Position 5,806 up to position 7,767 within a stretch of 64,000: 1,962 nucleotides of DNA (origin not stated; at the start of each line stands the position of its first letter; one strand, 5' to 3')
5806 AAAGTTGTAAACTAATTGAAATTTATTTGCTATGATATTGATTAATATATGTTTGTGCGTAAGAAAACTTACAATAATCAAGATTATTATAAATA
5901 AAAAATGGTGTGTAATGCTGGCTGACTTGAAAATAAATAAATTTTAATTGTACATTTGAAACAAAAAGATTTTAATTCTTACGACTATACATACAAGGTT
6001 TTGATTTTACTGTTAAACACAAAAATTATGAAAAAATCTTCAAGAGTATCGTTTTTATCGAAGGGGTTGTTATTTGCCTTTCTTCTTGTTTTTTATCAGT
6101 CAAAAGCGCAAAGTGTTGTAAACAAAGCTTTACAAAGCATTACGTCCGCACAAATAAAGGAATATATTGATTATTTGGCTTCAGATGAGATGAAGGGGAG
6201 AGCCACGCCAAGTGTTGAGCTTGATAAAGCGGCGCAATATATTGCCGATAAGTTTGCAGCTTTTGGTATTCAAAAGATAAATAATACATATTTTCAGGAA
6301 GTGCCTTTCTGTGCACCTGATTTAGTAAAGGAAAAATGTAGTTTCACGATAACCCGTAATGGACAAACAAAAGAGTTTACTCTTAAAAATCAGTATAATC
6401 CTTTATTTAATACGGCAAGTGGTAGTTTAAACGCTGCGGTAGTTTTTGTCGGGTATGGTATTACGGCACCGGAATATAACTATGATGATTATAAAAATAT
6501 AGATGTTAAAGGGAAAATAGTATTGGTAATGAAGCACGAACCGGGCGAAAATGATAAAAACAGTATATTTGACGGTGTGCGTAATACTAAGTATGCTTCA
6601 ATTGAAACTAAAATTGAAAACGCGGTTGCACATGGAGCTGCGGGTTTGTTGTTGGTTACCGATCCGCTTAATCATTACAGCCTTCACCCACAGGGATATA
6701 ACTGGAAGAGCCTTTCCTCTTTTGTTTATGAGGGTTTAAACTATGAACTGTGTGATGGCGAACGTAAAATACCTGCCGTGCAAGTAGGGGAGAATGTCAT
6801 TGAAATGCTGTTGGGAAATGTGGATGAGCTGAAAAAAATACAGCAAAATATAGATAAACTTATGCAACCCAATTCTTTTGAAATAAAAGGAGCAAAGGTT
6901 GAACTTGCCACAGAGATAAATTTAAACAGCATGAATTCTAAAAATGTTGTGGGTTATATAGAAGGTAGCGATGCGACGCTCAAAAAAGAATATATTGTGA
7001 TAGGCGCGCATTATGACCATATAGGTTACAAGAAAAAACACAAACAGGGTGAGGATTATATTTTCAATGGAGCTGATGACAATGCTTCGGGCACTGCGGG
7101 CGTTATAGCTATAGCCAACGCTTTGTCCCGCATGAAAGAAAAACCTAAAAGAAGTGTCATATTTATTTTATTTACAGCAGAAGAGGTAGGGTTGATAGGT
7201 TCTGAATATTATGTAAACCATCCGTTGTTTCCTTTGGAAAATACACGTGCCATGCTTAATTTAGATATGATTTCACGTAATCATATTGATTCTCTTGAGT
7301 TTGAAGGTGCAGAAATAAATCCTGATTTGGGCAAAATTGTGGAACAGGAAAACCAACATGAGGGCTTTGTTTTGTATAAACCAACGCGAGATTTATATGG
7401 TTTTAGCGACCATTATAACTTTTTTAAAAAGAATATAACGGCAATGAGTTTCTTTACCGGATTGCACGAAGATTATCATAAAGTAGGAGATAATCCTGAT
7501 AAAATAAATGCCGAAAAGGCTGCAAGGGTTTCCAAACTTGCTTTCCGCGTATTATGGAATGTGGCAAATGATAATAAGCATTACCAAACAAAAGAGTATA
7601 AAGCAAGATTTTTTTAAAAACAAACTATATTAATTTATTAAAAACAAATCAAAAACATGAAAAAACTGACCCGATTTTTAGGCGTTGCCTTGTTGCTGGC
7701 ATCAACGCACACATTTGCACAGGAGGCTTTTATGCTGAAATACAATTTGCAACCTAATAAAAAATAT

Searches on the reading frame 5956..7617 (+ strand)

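Call 62: search_protein_families(library=pfam, proteins=[window:5956-7617:+], max_evalue=0.000001)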
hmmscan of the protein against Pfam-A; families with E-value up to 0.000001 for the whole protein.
window:5956-7617:+ (553 aa): 1 family
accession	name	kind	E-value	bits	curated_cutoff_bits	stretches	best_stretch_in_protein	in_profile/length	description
PF04389.22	Peptidase_M28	-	1.1e-42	146.4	21.3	1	330-530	1-190/193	Peptidase family M28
